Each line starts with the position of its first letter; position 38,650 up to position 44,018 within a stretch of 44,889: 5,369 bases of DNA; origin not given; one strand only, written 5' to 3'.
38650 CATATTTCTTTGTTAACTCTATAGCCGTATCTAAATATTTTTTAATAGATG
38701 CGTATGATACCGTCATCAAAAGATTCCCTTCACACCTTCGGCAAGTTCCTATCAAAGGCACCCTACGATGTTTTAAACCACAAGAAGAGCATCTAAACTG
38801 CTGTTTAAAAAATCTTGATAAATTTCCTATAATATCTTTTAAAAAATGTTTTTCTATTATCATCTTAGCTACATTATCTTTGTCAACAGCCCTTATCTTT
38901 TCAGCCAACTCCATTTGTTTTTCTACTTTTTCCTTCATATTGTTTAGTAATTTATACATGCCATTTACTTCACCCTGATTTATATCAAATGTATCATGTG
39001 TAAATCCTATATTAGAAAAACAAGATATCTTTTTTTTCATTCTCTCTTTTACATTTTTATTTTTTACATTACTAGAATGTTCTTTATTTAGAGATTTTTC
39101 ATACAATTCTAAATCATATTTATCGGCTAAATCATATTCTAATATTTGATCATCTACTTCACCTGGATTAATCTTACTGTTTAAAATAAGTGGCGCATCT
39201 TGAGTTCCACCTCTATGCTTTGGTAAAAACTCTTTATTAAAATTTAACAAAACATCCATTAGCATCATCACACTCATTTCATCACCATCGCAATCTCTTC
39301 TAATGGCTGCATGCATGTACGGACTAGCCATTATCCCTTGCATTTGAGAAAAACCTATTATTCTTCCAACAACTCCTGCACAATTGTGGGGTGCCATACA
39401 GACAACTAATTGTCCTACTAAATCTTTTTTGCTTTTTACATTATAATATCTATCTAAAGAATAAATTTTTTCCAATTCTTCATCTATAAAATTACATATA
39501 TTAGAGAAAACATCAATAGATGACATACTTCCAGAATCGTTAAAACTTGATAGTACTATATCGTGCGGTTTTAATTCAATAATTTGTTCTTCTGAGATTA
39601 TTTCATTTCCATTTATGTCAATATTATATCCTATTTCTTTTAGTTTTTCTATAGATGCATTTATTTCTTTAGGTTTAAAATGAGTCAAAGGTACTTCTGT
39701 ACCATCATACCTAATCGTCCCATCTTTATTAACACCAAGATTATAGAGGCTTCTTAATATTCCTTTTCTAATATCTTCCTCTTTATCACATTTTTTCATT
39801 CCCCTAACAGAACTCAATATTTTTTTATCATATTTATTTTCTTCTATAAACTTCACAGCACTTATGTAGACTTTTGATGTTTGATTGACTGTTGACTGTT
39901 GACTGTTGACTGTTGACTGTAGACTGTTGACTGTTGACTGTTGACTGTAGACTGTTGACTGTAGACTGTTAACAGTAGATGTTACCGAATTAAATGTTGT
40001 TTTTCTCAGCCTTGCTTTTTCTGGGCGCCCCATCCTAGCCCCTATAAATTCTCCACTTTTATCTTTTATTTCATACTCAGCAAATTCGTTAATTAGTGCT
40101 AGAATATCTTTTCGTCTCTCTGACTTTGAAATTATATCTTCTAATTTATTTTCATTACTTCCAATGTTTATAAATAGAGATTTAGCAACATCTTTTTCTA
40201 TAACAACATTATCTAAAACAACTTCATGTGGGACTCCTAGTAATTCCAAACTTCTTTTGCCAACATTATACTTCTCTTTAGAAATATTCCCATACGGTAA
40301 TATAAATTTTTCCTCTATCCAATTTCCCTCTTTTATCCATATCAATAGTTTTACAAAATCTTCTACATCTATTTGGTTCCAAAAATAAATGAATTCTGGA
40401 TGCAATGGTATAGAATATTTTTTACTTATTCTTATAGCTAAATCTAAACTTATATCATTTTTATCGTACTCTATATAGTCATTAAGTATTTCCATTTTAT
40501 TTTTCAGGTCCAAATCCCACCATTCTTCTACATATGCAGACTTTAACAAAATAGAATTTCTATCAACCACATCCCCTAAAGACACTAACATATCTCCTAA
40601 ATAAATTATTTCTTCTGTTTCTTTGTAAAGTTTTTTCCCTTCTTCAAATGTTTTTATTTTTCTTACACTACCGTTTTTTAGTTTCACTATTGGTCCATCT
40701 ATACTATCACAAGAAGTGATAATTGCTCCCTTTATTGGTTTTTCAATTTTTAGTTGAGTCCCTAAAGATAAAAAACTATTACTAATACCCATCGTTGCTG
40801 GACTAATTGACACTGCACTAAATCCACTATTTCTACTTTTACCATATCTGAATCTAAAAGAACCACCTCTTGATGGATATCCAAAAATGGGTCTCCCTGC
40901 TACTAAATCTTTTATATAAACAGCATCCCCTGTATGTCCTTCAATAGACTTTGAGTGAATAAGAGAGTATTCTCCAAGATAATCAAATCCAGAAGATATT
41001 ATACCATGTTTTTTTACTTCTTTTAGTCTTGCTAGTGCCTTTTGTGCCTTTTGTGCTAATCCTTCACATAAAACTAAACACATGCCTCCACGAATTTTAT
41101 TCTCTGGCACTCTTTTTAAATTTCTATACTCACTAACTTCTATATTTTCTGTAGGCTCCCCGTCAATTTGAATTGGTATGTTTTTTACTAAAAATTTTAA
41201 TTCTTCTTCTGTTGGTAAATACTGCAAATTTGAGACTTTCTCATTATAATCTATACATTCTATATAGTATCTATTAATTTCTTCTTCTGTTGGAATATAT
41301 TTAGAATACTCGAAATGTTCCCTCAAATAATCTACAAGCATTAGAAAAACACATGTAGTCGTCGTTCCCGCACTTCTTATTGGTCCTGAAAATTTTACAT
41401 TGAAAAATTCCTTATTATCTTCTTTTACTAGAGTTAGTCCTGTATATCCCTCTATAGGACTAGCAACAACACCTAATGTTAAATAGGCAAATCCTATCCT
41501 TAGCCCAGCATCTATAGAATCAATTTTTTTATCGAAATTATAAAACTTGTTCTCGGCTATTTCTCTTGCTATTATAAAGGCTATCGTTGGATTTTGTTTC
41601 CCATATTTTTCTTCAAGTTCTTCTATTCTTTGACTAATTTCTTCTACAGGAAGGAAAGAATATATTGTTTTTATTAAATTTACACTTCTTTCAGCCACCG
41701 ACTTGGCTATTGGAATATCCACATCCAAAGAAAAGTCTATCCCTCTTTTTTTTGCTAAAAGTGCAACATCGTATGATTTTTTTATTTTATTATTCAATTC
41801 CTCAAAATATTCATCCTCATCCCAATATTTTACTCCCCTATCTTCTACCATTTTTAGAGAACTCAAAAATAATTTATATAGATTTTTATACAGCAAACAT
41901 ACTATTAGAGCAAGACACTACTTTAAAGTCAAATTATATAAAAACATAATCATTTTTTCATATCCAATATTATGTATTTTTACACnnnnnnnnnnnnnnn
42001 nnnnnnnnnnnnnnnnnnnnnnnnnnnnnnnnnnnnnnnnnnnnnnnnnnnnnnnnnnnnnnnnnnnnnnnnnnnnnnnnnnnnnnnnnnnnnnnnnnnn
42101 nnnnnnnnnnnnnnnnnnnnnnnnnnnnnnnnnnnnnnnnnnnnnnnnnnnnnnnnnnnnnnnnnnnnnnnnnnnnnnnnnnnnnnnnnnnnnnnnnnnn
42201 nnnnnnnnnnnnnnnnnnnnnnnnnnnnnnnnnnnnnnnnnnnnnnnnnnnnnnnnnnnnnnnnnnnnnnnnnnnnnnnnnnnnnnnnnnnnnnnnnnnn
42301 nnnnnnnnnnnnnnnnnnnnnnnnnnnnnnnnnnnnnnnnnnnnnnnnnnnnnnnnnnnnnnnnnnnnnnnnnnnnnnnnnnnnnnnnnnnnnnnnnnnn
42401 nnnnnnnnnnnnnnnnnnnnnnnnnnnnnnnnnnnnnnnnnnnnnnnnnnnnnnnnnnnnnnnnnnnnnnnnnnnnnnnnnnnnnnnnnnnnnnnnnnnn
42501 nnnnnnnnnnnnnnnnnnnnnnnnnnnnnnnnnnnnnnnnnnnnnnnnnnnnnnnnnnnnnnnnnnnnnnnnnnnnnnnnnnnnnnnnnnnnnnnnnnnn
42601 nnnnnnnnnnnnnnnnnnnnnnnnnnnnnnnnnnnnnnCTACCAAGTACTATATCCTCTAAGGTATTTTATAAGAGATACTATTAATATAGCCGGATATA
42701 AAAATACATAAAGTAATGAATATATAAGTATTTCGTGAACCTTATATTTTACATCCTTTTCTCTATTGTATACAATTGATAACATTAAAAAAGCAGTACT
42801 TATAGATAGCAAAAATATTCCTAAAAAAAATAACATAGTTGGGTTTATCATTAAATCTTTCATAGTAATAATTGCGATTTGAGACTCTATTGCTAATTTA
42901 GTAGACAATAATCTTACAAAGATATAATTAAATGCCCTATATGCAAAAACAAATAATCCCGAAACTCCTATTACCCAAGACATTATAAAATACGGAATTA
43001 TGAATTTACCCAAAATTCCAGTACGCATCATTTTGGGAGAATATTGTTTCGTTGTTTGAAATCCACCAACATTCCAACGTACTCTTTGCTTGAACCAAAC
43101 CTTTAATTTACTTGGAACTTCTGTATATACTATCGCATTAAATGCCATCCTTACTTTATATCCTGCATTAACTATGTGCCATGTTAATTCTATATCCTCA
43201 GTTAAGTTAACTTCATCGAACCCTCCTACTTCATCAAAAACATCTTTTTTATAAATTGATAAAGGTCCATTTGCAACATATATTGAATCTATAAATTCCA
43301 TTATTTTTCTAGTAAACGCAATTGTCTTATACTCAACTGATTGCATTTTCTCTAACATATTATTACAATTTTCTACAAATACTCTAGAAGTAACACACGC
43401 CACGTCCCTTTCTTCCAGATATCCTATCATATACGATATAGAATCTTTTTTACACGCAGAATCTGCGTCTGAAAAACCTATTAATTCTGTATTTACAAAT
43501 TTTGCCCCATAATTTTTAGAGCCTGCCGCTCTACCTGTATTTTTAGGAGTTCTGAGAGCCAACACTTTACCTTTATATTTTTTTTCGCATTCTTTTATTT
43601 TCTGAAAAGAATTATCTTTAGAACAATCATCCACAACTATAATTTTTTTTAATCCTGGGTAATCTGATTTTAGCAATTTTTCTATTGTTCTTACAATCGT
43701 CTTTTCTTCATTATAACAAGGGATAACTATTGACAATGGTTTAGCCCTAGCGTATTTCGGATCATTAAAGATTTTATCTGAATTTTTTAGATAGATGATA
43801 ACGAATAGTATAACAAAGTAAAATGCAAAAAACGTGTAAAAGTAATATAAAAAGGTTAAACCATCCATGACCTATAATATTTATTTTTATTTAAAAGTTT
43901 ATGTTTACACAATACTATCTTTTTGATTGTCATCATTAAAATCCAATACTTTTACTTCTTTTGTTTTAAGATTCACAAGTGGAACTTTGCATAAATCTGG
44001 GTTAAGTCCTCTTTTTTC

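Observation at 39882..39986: A 7-nt microsatellite (about 14 units) sits in frame inside the DP2 polymerase module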

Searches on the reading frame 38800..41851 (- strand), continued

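Call 61: fold_search(model_id=the predicted structure, library=pdb)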
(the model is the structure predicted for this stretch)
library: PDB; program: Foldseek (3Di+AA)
matches with E <= 10: 424; with E <= 0.001: 9
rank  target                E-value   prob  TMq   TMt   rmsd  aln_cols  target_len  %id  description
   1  9f2a_B                1.3e-81  1.00  0.84  0.72   7.2      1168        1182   32  Pyrococcus abyssi PolD in complex with Rpa2 winged-helix domain class 2 (composite map) (released 2024-12-04)
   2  9f29_B                2.0e-81  1.00  0.84  0.73   7.0      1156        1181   33  Pyrococcus abyssi PolD in complex with Rpa2 winged-helix domain class 1 (composite map) (released 2024-12-04)
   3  8ppt_B                3.5e-79  1.00  0.85  0.73   6.9      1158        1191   33  Pyrococcus abyssi DNA polymerase D (PolD) in its editing mode bound to a primer/template substrate containing a mismat (released 2023-12-20)
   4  6t8h_B                9.1e-78  1.00  0.84  0.72   6.9      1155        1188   33  Cryo-EM structure of the DNA-bound PolD-PCNA processive complex from P. abyssi (released 2020-03-04)
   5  5ijl                  8.9e-60  1.00  0.51  0.55  12.1      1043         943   31  D-family DNA polymerase - DP2 subunit (catalytic subunit) (released 2016-08-31)
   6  6knc_B                1.4e-55  1.00  0.72  0.66   9.2      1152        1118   28  PolD-PCNA-DNA (form B) (released 2020-08-05)
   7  6hms_B                6.4e-55  1.00  0.74  0.69  10.6      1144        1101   32  Cryo-EM map of DNA polymerase D from Pyrococcus abyssi in complex with DNA (released 2019-01-30)
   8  6knb_B                6.0e-53  1.00  0.73  0.66   8.8      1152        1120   29  PolD-PCNA-DNA (form A) (released 2020-08-05)
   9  3o59                  1.0e-15  1.00  0.22  0.88   2.4       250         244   33  DNA polymerase D large subunit DP2(1-300) from Pyrococcus horikoshii (released 2011-01-05)
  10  7ye1_D                1.9e-02  0.21  0.08  0.07  32.8       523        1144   12  The cryo-EM structure of C. crescentus GcrA-TACup (released 2023-01-18)
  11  8r3m_D                2.2e-02  0.15  0.07  0.06  36.4       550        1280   11  Mycobacterium smegnatis RNA polymerase transcription initiation complex with SigmaA, RbpA, HelD N-terminal, CO and PCh (released 2024-10-02)
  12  9ujk_D                2.8e-02  0.13  0.07  0.06  39.5       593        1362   10  CryoEM structure of the T.thermophilus transcription initiation complex in the presence of ATP (released 2025-10-22)
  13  9isn_D                3.2e-02  0.90  0.07  0.06   7.9       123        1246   20  Cryo-EM structure of Streptomyces coelicolor sigma factor shbA transcription initiation complex (released 2025-05-14)
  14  3wod_D                3.4e-02  0.30  0.08  0.06  31.4       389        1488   11  RNA polymerase-gp39 complex (released 2014-03-12)
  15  8eos_D                3.4e-02  0.23  0.08  0.07  32.2       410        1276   12  M. tuberculosis RNAP elongation complex with NusG and CMPCPP (released 2023-02-01)
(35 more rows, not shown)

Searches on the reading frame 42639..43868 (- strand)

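Call 11: search_protein_families(library=pfam, proteins=[window:42639-43868:-], max_evalue=0.001)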
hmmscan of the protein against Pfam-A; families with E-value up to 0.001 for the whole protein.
window:42639-43868:- (409 aa): 5 families
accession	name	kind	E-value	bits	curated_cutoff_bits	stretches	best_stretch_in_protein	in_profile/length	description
PF13641.12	Glyco_tranf_2_3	-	5.8e-31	108.7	27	1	44-266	2-228/230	Glycosyltransferase like family 2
PF00535.33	Glycos_transf_2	-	9.2e-30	104.2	23.3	1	46-214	1-167/168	Glycosyl transferase family 2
PF13632.12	Glyco_trans_2_3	-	1e-14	55.3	27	1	134-315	6-187/198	Glycosyl transferase family group 2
PF13506.12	Glyco_transf_21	-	7e-13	48.8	21.7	1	126-266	30-173/174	Glycosyl transferase family 21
PF10111.15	Glyco_tranf_2_2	-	9e-13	48.8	27.3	1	46-249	1-216/276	Glycosyltransferase like family 2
